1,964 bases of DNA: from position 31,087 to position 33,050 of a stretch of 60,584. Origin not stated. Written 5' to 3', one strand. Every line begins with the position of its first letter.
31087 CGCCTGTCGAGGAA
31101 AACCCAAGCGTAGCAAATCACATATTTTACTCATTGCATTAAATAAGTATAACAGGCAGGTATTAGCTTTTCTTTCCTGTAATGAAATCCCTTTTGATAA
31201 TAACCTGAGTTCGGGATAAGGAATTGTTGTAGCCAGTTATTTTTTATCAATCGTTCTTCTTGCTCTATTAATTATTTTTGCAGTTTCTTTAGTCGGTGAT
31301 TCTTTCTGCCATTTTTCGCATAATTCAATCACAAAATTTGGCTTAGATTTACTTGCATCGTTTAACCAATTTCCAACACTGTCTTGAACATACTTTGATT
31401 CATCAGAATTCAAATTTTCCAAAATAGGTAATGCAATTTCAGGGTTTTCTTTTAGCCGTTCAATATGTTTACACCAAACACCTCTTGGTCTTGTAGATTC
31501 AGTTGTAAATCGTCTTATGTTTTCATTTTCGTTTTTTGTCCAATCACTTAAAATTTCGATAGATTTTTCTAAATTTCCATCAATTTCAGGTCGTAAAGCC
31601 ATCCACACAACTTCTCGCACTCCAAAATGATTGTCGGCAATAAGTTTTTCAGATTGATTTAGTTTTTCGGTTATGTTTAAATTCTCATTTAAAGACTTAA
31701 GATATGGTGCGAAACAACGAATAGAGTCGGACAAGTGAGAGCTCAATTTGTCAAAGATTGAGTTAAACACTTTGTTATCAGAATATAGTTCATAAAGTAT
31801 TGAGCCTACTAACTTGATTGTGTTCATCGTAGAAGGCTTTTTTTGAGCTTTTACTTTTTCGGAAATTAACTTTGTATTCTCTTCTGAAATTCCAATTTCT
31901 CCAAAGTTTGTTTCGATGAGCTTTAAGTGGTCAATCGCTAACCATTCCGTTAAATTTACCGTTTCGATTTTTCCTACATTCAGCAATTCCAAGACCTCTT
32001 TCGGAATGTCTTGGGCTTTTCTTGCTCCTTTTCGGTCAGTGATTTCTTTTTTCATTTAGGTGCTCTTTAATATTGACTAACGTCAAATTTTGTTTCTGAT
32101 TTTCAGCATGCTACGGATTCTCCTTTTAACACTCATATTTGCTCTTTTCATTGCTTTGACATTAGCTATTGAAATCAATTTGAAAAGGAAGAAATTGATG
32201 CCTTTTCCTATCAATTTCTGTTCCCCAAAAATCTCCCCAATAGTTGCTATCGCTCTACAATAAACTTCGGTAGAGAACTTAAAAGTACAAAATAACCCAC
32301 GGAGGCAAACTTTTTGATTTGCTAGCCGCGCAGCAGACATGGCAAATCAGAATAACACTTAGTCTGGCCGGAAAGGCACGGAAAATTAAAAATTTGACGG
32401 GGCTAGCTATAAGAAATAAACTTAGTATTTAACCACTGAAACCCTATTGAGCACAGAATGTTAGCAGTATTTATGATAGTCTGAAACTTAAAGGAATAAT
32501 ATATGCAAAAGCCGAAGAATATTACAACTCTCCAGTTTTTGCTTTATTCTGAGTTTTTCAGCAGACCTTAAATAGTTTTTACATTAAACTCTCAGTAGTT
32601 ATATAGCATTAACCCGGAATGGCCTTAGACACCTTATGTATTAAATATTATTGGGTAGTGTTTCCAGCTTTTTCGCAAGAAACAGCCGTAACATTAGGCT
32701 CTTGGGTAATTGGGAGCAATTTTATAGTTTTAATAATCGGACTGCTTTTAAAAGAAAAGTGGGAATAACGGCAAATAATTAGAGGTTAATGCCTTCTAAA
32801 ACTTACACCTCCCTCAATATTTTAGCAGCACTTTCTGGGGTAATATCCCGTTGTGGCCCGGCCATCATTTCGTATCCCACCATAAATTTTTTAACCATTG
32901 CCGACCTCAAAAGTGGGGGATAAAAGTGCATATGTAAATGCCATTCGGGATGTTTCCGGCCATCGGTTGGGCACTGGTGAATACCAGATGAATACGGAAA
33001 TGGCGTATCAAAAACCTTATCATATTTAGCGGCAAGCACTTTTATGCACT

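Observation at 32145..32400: A ~260-nt element present twice in the window shows compensatory stem changes: candidate structured non-coding RNA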

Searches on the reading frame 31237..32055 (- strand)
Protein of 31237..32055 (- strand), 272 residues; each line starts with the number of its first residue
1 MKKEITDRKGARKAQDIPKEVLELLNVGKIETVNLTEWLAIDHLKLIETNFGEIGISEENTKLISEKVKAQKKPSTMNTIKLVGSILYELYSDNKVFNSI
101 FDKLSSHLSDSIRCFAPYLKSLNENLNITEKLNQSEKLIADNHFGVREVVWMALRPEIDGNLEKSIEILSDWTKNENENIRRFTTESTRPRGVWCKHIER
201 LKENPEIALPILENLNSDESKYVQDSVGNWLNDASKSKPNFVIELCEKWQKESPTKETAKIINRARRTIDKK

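Call 22: search_protein_families(library=pfam, proteins=[window:31237-32055:-])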
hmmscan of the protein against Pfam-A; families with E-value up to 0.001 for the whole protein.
window:31237-32055:- (272 aa): 1 family
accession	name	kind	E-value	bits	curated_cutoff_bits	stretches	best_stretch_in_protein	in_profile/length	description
PF08713.17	DNA_alkylation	-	1.6e-06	28.4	21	1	164-248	120-196/213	DNA alkylation repair enzyme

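Call 23: find_encoding_contigs(protein=window:31237-32055:-, flank=4000, max_places=10)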
Protein window:31237-32055:- (272 aa): 3 contigs read that carry it; 2 places shown.
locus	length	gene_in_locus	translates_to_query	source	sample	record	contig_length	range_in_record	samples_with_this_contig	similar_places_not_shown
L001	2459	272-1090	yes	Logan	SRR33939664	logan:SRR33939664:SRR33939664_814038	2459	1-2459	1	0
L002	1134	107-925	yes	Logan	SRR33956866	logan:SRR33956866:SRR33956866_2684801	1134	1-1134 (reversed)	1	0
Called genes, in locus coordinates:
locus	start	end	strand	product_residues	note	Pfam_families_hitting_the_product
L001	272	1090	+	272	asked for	PF08713:DNA_alkylation (weak)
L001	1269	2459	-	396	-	?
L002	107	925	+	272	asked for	PF08713:DNA_alkylation (weak)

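Call 66: find_homologous_proteins(query=window:31237-32055:-, max_evalue=0.00001)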
Query window:31237-32055:- (272 aa): 3701 proteins with E <= 0.00001 among 4624 candidates; the best 120 are listed.
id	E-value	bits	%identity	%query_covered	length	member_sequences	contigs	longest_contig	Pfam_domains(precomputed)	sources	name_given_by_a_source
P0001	3.1e-173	592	100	100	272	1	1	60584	PF08713.18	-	-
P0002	1.4e-153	528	89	100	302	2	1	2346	PF08713.18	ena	-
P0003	2.6e-152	524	87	100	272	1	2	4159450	PF08713.18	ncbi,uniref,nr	ncbi:DNA alkylation repair protein [Flagellimonas sp. HMM57]|uniref:DNA alkylation repair protein n=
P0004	1.1e-150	519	87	100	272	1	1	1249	PF08713.18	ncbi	-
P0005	2.4e-147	508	85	100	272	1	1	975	PF08713.18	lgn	-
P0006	2.9e-147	507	85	100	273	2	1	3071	PF08713.18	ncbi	-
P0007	1.1e-146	505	86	100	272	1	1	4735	PF08713.18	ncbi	-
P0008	1.1e-145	502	85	100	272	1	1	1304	-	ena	-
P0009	6.1e-144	496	84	100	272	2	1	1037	PF08713.18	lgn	-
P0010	6.7e-144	496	83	100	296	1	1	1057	PF08713.18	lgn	-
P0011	3.3e-143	494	82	100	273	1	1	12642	PF08713.18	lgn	-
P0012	7.1e-143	493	83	100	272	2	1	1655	PF08713.18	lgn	-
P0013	1.3e-142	492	82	100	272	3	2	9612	PF08713.18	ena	-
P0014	1.9e-142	491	82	100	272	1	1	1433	PF08713.18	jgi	-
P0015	1.9e-142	491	82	100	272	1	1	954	PF08713.18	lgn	-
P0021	1.2e-138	479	81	100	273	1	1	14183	PF08713.18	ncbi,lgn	-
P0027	5.4e-136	470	80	100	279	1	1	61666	PF08713.18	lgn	-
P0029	7.3e-136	470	86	93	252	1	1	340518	PF08713.18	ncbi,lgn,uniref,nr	ncbi:DNA alkylation repair protein [Crocinitomix catalasitica]|uniref:DNA alkylation repair protein 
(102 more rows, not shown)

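Call 67: find_encoding_contigs(protein=P0003, flank=5000, max_places=2)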
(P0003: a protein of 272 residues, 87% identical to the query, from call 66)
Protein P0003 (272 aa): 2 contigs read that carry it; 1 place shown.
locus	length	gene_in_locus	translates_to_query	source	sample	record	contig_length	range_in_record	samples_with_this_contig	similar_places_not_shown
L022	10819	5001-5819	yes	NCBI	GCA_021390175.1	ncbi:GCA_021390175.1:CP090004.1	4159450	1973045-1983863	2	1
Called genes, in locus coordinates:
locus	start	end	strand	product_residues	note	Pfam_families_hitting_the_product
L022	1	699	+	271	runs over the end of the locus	PF07676:PD40 (faint)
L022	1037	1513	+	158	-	PF01980:TrmO_N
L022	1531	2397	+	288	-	PF00165:HTH_AraC, PF12833:HTH_18, PF06445:GyrI-like, PF14526:Cass2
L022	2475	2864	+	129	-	PF00903:Glyoxalase, PF12681:Glyoxalase_2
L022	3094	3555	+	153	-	PF05163:DinB, PF12867:DinB_2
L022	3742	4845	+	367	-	PF00144:Beta-lactamase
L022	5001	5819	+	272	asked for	PF08713:DNA_alkylation (weak)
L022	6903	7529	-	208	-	-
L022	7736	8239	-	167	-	-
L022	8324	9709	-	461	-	PF00672:HAMP, PF00512:HisKA, PF02518:HATPase_c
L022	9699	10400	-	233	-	PF00072:Response_reg, PF00486:Trans_reg_C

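Call 68: find_encoding_contigs(protein=P0029, flank=5000, max_places=2)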
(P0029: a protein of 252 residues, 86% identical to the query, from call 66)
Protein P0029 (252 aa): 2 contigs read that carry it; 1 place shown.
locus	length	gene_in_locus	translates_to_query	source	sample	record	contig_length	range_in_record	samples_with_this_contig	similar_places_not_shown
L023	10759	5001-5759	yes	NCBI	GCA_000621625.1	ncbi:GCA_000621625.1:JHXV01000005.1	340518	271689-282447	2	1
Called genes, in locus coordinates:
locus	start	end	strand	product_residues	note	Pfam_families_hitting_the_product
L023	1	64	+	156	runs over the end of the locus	PF13404:HTH_AsnC-type, PF13412:HTH_24, PF01037:AsnC_trans_reg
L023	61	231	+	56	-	-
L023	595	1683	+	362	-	PF12833:HTH_18, PF00165:HTH_AraC (weak)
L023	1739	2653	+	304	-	PF02517:Rce1-like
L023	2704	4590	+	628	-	PF02517:Rce1-like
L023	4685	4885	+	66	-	-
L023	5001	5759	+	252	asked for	PF08713:DNA_alkylation (weak)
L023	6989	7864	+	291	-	PF00165:HTH_AraC (faint), PF12833:HTH_18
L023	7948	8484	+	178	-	PF02566:OsmC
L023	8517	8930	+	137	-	PF02566:OsmC (weak)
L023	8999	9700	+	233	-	PF01323:DSBA, PF13192:Thioredoxin_3 (faint), PF13462:Thioredoxin_4 (faint)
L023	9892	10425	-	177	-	-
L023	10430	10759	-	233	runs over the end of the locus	PF00756:Esterase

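Call 69: find_encoding_contigs(protein=P0027, flank=5000, max_places=2)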
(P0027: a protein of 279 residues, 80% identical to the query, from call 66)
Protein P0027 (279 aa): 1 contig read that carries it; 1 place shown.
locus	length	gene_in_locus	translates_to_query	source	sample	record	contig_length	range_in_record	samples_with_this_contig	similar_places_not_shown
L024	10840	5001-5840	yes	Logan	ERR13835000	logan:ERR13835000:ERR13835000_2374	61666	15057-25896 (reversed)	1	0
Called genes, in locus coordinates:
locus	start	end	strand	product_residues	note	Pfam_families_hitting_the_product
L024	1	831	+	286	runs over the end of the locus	PF00753:Lactamase_B, PF23023:Anti-Pycsar_Apyc1 (weak)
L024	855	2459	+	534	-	PF00082:Peptidase_S8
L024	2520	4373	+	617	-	PF01433:Peptidase_M1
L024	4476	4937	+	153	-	PF14588:YjgF_endoribonc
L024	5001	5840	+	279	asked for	PF08713:DNA_alkylation (weak)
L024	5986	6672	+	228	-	PF08220:HTH_DeoR (weak), PF08279:HTH_11, PF12840:HTH_20 (weak), PF19187:HTH_PafC (weak), PF21476:PF0610-like_N (faint), PF13280:WYL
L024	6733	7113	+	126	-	PF12893:Lumazine_bd_2 (weak)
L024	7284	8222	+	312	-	PF01590:GAF (faint), PF13185:GAF_2, PF13492:GAF_3 (weak), PF00196:GerE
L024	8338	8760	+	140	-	PF00903:Glyoxalase (weak), PF13669:Glyoxalase_4 (faint)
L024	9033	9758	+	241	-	PF01177:Asp_Glu_race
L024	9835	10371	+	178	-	-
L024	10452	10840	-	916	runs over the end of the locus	PF17892:Cadherin_5 (weak), PF17963:Big_9, PF13385:Laminin_G_3, PF18962:Por_Secre_tail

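Call 98: find_encoding_contigs(protein=P0007, flank=5000, max_places=2)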
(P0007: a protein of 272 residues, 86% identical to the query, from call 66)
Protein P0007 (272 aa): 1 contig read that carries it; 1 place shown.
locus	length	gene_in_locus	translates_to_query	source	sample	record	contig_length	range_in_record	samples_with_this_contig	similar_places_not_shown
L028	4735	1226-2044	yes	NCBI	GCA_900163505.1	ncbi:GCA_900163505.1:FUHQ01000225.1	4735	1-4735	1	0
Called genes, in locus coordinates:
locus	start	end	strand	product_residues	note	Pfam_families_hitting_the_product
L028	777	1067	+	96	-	-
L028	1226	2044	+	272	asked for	PF08713:DNA_alkylation (weak)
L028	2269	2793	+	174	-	PF20329:DUF6624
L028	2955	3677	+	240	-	-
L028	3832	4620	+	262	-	-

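Call 99: find_encoding_contigs(protein=P0002, flank=5000, max_places=2)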
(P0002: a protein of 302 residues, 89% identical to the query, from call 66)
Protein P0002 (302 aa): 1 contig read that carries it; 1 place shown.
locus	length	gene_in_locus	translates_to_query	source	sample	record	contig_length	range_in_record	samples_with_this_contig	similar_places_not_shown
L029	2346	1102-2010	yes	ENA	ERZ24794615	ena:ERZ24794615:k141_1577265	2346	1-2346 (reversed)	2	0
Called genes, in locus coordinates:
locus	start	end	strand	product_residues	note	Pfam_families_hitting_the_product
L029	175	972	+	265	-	PF20247:DUF6602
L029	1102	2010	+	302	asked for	PF08713:DNA_alkylation (weak)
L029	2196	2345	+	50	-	?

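Call 103: find_encoding_contigs(protein=P0021, flank=10000, max_places=1)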
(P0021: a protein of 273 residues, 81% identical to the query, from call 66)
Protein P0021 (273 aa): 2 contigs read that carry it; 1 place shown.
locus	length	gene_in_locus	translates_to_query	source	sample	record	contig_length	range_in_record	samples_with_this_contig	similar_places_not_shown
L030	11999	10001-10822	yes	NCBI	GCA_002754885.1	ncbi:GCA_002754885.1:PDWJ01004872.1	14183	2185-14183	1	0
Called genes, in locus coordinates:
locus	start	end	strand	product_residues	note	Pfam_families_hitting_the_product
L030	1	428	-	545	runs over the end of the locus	PF22422:MGH1-like_GH, PF01204:Trehalase, PF03200:Glyco_hydro_63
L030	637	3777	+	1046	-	PF13620:CarboxypepD_reg, PF13715:CarbopepD_reg_2, PF07715:Plug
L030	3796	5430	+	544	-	PF14322:SusD-like_3, PF07980:SusD_RagB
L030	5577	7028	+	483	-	PF13653:GDPD_2 (faint), PF00245:Alk_phosphatase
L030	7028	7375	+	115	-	PF00245:Alk_phosphatase, PF01676:Metalloenzyme, PF00245:Alk_phosphatase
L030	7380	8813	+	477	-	PF00149:Metallophos, PF07691:PA14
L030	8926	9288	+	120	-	-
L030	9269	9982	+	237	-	-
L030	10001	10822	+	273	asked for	PF08713:DNA_alkylation (weak)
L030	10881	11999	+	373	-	?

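Call 104: find_encoding_contigs(protein=P0011, flank=10000, max_places=1)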
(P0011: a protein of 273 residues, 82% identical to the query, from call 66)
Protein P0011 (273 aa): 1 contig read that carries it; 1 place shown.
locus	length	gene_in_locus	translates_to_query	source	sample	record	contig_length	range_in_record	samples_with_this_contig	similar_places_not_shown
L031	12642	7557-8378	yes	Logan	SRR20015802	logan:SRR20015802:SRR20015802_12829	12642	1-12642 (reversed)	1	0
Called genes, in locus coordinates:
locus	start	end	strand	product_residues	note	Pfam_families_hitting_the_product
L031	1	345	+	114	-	?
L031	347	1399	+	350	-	-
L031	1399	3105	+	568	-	PF00664:ABC_membrane, PF00005:ABC_tran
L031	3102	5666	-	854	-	PF07660:STN (faint), PF13715:CarbopepD_reg_2 (weak)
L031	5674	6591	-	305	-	PF04773:FecR, PF16344:FecR_C (faint)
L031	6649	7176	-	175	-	PF04542:Sigma70_r2, PF08281:Sigma70_r4_2, PF04545:Sigma70_r4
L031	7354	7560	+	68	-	-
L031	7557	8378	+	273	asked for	PF08713:DNA_alkylation (weak)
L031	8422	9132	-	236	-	-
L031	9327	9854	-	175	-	-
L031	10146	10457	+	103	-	PF13302:Acetyltransf_3 (weak)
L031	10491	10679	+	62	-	PF13302:Acetyltransf_3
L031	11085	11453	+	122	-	-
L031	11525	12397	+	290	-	-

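Call 111: search_protein_families(library=pfam, proteins=[L028:777-1067:+, L028:2269-2793:+, L028:2955-3677:+, L028:3832-4620:+, L029:175-972:+], max_evalue=0.001)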
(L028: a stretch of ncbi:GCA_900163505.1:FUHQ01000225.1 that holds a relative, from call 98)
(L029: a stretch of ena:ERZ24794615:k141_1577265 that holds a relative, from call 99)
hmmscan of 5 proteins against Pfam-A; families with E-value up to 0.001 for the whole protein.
L028:777-1067:+ (96 aa): 0 families

L028:2269-2793:+ (174 aa): 1 family
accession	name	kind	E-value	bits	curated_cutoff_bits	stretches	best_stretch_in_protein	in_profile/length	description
PF20329.3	DUF6624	-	7.9e-14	52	27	1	36-164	28-162/173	Family of unknown function (DUF6624)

L028:2955-3677:+ (240 aa): 0 families

L028:3832-4620:+ (262 aa): 0 families

L029:175-972:+ (265 aa): 1 family
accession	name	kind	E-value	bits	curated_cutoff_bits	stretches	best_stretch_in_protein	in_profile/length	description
PF20247.3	DUF6602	-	5e-20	71.8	27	1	22-122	6-102/104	Domain of unknown function (DUF6602)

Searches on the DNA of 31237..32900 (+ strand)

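Call 8: search_rna_families(source=window, start=32000, end=32900, threshold=evalue, max_evalue=10, show_alignments=2)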
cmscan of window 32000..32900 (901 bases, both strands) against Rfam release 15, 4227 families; matches with E-value up to 10: 6.
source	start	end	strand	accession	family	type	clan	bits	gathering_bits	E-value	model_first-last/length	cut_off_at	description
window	32036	32117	-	RF03100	RAGATH-27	Gene; sRNA;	-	21.8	76.1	2.5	1-86/86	no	RAGATH-27 RNA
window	32050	32205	+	RF02148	MESTIT1_1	Gene; lncRNA;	-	20.9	50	2.4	1-144/144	no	MEST intronic transcript 1, antisense RNA conserved region 1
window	32680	32739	-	RF02703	AsxR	Gene; sRNA;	-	20.3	63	2.5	1-53/53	no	Anti stx2 sRNA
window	32457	32545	+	RF02711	TeloSII_ncR49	Gene; sRNA;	-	19.7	55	7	1-89/89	no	TeloSII non coding RNA 49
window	32169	32219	-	RF03485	mir-4000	Gene; miRNA;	-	19.2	58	0.61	1-54/54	no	mir-4000 microRNA precursor family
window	32171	32200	+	RF03036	osmY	Gene; sRNA;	-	15.7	46.9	0.9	1-72/72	no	osmY RNA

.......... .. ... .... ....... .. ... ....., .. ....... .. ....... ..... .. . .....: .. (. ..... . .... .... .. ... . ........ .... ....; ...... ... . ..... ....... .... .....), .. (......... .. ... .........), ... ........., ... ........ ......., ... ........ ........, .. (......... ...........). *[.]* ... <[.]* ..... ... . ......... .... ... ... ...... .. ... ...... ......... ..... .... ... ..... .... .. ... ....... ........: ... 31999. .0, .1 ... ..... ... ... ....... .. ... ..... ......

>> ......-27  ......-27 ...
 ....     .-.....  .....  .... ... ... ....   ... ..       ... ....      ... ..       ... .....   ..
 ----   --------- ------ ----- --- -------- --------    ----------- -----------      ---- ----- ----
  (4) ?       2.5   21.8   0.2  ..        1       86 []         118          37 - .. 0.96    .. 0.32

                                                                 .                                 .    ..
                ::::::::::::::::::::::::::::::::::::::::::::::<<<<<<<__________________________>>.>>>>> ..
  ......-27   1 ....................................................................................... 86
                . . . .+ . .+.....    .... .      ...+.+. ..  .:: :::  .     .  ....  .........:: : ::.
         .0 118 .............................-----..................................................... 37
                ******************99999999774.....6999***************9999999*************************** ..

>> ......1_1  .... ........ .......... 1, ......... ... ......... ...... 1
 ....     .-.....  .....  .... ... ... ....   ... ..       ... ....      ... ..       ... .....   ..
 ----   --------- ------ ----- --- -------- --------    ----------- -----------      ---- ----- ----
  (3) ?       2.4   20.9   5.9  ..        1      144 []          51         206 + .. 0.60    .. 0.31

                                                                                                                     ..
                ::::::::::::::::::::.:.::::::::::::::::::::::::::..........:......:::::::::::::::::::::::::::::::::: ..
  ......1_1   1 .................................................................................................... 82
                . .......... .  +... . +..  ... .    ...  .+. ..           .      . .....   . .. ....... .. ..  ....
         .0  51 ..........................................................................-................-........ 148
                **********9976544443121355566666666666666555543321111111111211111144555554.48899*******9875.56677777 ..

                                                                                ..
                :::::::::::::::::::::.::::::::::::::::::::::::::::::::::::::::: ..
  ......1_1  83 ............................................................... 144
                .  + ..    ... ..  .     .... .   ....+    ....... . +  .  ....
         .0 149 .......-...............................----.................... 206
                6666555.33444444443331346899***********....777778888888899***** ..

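Call 18: search_dna_similar(query=window:32100-32450:+, collection=plasmids, mode=distant, max_evalue=0.01)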
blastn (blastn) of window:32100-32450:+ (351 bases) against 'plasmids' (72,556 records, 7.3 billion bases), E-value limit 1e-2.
No match.

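Call 19: search_dna_similar(query=window:32100-32450:+, collection=phages, mode=distant, max_evalue=0.01)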
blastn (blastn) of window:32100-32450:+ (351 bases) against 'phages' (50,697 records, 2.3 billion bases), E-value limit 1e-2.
No match.

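Call 112: search_rna_families(sources=[L010, L011, L021, L028, L029, L009, L008, L006], threshold=evalue, max_evalue=0.1)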
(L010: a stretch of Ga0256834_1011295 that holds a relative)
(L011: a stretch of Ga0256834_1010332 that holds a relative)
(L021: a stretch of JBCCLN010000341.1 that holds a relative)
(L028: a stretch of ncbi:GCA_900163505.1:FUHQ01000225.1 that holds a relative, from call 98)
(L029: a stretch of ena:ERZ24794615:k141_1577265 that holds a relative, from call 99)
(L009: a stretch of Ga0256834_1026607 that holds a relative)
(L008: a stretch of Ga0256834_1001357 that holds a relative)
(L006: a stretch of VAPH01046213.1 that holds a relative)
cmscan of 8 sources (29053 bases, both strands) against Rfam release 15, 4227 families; matches with E-value up to 0.1: 0.
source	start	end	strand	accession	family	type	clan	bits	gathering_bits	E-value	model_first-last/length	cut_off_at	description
